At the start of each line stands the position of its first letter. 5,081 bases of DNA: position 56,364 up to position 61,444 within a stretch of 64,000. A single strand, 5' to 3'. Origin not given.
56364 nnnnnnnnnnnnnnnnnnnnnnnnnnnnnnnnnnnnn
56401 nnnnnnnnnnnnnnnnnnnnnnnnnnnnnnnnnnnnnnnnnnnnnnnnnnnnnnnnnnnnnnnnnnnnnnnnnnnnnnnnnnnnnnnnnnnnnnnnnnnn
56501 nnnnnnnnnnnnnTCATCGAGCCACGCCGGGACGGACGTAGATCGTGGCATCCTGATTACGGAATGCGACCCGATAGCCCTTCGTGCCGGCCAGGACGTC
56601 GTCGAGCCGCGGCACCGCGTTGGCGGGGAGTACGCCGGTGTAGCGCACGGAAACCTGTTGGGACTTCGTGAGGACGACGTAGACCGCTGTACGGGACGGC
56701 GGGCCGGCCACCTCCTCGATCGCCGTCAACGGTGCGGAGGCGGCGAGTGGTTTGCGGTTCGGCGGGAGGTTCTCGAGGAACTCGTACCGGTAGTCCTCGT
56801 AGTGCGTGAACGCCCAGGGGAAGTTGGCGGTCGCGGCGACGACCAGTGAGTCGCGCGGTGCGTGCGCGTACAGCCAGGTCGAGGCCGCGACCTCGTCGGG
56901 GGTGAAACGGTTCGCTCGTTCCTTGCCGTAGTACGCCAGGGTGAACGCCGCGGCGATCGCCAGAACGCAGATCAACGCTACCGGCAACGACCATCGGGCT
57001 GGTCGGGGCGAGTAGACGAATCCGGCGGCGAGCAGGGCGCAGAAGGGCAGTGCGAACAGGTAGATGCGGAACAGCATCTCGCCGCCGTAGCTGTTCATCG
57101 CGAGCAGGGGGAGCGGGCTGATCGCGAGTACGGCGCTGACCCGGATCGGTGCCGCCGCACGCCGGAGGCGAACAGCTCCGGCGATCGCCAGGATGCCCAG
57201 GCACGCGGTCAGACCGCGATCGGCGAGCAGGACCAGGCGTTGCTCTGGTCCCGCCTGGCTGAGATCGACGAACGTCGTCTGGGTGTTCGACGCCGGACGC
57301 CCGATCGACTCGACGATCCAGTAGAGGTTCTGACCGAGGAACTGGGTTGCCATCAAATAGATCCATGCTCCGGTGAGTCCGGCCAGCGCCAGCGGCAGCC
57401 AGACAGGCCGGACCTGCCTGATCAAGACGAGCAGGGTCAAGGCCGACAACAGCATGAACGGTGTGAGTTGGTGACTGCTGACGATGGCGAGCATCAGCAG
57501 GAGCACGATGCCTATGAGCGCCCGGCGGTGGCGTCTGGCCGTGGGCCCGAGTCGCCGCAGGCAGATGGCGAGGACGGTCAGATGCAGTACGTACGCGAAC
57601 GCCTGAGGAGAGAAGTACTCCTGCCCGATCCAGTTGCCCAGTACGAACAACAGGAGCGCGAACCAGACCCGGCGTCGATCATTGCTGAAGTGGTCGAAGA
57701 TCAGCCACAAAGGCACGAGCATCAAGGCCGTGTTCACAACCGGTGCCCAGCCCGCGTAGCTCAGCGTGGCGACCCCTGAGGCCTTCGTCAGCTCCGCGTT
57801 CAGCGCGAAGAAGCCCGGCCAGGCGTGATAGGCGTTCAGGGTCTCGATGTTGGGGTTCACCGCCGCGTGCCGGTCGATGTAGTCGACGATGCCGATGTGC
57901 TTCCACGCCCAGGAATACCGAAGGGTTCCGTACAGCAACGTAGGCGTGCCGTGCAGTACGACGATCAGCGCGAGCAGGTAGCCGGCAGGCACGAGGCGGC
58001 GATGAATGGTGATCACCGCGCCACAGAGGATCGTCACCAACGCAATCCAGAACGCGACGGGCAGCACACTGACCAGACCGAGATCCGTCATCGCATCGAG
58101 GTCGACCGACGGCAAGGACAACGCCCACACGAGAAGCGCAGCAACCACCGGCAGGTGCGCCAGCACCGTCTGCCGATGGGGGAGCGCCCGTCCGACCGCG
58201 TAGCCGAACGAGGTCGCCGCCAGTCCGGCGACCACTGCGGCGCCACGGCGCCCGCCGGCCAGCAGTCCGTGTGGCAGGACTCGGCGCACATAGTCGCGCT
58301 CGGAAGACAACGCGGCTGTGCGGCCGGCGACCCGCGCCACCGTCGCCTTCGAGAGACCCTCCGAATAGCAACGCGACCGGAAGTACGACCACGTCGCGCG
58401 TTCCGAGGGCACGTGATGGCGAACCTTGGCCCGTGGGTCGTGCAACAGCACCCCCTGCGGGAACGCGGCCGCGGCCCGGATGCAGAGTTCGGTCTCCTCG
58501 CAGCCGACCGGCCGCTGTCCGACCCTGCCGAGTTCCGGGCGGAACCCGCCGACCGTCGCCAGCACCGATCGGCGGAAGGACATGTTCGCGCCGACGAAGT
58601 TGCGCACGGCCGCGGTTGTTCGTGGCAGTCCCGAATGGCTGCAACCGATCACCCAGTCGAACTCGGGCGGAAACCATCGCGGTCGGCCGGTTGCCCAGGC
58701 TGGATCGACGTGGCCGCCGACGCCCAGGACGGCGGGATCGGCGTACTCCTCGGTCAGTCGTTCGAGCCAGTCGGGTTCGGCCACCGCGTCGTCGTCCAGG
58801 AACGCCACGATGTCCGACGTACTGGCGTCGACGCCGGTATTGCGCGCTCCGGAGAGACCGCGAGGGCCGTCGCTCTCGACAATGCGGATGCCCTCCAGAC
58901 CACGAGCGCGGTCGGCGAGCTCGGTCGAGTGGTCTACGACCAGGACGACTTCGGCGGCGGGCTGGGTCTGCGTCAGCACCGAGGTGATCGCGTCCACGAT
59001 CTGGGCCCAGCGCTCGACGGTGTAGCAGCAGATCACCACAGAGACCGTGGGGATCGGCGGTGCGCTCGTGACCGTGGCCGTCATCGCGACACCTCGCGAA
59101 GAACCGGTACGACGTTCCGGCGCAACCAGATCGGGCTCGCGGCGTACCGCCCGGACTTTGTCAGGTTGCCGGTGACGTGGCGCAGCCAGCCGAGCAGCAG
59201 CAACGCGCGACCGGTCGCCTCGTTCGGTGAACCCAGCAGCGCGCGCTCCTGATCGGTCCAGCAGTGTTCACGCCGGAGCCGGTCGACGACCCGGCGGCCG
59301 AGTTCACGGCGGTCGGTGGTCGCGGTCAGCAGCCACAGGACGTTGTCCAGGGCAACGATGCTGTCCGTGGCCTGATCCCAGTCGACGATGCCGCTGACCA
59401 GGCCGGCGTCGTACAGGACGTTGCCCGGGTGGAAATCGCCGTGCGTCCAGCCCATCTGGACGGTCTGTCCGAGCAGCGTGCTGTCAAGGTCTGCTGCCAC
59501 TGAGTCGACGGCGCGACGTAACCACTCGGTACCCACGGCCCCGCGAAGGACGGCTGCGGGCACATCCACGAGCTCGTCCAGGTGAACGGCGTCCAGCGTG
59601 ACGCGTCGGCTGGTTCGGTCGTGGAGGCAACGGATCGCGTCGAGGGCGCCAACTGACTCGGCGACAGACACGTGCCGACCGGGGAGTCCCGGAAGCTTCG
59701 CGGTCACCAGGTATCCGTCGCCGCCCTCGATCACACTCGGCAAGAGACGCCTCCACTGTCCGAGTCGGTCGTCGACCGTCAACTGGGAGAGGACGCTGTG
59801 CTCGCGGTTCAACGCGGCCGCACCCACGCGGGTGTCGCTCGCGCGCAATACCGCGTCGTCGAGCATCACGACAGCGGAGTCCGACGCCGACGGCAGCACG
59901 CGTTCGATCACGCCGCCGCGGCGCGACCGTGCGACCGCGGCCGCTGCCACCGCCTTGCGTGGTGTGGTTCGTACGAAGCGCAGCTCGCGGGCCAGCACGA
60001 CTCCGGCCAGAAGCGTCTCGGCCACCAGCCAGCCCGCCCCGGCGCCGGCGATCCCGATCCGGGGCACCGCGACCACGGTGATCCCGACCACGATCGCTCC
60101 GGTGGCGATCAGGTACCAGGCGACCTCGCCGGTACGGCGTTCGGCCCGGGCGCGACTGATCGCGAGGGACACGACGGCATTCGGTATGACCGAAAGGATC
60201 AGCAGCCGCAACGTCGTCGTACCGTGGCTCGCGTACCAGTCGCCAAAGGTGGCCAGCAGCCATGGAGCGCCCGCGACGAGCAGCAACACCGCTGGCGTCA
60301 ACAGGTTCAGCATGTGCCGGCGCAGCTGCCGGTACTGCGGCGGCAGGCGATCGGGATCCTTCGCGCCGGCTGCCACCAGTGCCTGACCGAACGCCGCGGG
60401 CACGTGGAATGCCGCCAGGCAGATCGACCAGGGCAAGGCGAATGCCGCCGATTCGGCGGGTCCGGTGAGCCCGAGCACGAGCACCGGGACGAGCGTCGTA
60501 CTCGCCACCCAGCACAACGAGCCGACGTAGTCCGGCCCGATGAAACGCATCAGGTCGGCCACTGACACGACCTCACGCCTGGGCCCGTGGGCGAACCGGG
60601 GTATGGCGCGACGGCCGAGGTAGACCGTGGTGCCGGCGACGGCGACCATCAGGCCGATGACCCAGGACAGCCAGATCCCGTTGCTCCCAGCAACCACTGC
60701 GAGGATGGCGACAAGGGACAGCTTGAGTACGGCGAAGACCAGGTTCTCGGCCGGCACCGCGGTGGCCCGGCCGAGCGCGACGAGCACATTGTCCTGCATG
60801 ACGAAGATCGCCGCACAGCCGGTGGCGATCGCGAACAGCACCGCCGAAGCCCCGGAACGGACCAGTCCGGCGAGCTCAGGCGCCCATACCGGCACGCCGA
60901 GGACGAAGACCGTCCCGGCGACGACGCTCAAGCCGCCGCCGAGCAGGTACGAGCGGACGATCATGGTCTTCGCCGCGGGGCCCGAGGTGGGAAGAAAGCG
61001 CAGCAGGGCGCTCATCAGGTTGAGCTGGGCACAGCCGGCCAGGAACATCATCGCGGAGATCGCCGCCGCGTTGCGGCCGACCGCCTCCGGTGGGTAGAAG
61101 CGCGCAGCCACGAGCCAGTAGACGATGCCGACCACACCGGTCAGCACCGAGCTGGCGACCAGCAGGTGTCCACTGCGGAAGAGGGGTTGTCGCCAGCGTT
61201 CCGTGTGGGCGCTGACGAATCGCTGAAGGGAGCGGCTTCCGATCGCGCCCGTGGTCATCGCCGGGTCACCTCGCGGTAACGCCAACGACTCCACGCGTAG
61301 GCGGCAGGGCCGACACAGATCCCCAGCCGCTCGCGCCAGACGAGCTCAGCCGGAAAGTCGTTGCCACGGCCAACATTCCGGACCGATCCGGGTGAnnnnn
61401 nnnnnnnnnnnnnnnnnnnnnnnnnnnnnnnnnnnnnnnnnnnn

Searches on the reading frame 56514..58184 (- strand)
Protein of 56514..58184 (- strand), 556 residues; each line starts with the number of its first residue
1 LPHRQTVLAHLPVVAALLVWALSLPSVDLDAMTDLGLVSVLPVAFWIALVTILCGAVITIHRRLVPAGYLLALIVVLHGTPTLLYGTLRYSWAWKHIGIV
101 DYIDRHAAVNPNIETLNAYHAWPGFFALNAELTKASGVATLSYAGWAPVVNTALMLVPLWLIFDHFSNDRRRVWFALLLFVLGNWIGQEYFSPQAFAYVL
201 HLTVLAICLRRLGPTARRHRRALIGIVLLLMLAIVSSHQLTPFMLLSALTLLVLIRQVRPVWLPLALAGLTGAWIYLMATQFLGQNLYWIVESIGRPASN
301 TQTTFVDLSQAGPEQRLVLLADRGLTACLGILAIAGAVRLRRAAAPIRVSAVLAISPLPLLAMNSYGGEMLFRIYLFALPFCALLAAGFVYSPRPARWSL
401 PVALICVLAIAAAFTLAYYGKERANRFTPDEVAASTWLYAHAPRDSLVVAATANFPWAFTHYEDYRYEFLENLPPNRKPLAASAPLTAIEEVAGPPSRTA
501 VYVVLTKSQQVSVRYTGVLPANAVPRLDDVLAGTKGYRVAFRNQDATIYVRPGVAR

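Call 64: search_protein_families(library=ncbifam, proteins=[window:56514-58184:-], max_evalue=0.01)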
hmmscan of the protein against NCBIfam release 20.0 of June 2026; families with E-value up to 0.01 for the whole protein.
window:56514-58184:- (556 aa): 0 families

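Call 65: search_solved_structures(query=window:56514-58184:-, max_evalue=10)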
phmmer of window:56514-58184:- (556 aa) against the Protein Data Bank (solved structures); distinct sequences matched with E-value up to 10: 0.

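Call 70: search_protein_families(library=pfam, proteins=[window:56514-58184:-], max_evalue=1)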
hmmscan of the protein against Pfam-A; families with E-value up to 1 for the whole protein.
window:56514-58184:- (556 aa): 0 families

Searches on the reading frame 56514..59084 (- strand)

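Call 7: search_protein_families(library=pfam, proteins=[window:56514-59084:-], max_evalue=0.01)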
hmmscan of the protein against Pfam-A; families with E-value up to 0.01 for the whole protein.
window:56514-59084:- (856 aa): 5 families
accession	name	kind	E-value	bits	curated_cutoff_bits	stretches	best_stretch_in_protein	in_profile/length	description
PF00535.33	Glycos_transf_2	-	2.1e-24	86.8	23.3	1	15-177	1-166/168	Glycosyl transferase family 2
PF13641.12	Glyco_tranf_2_3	-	8.8e-14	52.5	27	1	12-206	1-196/230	Glycosyltransferase like family 2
PF13632.12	Glyco_trans_2_3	-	1.7e-06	28.5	27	1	92-232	1-132/198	Glycosyl transferase family group 2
PF13506.12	Glyco_transf_21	-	4.7e-05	23.4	21.7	1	84-183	25-122/174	Glycosyl transferase family 21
PF10111.15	Glyco_tranf_2_2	-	0.00012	22.1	27.3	1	15-110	1-102/276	Glycosyltransferase like family 2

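Call 8: search_protein_families(library=ncbifam, proteins=[window:56514-59084:-], max_evalue=0.01)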
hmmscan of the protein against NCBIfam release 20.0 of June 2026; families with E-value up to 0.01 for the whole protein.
window:56514-59084:- (856 aa): 11 families
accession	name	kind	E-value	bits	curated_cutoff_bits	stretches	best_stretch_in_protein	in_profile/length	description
NF041394.1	GtaseAglG_Halo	equivalog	3e-66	223.8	440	1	13-270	2-260/304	glucosyl-dolichyl phosphate glucuronosyltransferase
TIGR03965.1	mycofact_glyco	equivalog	7.7e-22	77.8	280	1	8-318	70-370/467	mycofactocin biosynthesis glycosyltransferase MftF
NF041875.1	EPS_EpsD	equivalog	3.5e-17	62.8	370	1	14-268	1-249/325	exopolysaccharide biosynthesis glycosyltransferase EpsD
NF038299.1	EPS_HpsN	equivalog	1.1e-10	41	425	1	12-178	1-180/317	hormogonium polysaccharide biosynthesis glycosyltransferase HpsN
NF038302.1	EPS_HpsE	equivalog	1.4e-10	40.7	300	1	14-250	3-249/307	hormogonium polysaccharide biosynthesis glycosyltransferase HpsE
NF007482.0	PRK10073.1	equivalog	2e-08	33.6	423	1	12-111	6-107/334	glycosyltransferase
TIGR03937.1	PgaC_IcaA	equivalog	7.5e-08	31.7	422.3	1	9-180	42-217/407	poly-beta-1,6-N-acetyl-D-glucosamine synthase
NF047683.1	TeichurnBiosyTuaG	equivalog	5.5e-07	29.5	400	1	12-109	6-106/252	teichuronic acid biosynthesis protein TuaG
NF050050.1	ProtGlycPglI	equivalog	6.4e-05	22.5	500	1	12-111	2-105/306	GalNAc(5)-diNAcBac-PP-undecaprenol beta-1,3-glucosyltransferase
TIGR04242.1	nodulat_NodC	equivalog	0.00027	20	550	1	5-126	41-168/395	chitooligosaccharide synthase NodC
NF053739.1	GlytfEpsEBac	equivalog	0.0072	15.3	450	0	12-222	1-203/265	glycosyltransferase EpsE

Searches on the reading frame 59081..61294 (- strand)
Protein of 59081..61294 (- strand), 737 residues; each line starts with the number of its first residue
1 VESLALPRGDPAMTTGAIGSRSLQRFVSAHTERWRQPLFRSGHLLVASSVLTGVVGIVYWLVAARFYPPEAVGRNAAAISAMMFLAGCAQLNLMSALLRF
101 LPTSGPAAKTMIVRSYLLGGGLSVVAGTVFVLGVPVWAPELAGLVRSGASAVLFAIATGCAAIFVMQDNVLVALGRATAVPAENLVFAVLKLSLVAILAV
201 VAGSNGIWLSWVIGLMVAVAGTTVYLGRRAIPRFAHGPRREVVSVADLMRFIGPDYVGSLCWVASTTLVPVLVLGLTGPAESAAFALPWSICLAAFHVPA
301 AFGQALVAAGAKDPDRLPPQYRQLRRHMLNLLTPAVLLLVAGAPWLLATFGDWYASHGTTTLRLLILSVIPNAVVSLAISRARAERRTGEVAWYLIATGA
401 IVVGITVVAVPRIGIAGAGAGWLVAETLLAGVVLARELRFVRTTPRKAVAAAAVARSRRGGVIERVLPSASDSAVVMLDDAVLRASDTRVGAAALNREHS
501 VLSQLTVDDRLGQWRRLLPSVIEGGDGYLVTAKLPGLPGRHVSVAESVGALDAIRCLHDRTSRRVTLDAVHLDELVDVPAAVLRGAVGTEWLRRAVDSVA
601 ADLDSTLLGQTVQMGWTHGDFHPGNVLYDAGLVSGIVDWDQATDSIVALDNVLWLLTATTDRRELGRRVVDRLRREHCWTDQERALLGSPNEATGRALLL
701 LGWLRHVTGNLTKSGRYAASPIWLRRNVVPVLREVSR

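Call 7: search_protein_families(library=pfam, proteins=[window:59081-61294:-], max_evalue=0.01)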
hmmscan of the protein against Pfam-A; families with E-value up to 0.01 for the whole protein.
window:59081-61294:- (737 aa): 1 family
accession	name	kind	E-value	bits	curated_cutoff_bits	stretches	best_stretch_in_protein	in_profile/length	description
PF01636.29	APH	-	1.5e-11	45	23.2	1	480-679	22-231/239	Phosphotransferase enzyme family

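Call 8: search_protein_families(library=ncbifam, proteins=[window:59081-61294:-], max_evalue=0.01)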
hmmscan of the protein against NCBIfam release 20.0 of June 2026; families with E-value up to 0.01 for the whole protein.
window:59081-61294:- (737 aa): 2 families
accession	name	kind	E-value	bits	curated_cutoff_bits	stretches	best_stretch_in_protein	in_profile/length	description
NF008738.0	PRK11768.1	equivalog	7.6e-05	22.2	194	1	593-662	176-241/327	serine/threonine protein kinase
NF033068.1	APH_3p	equivalog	0.0067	16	205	0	471-640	22-201/255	APH(3') family aminoglycoside O-phosphotransferase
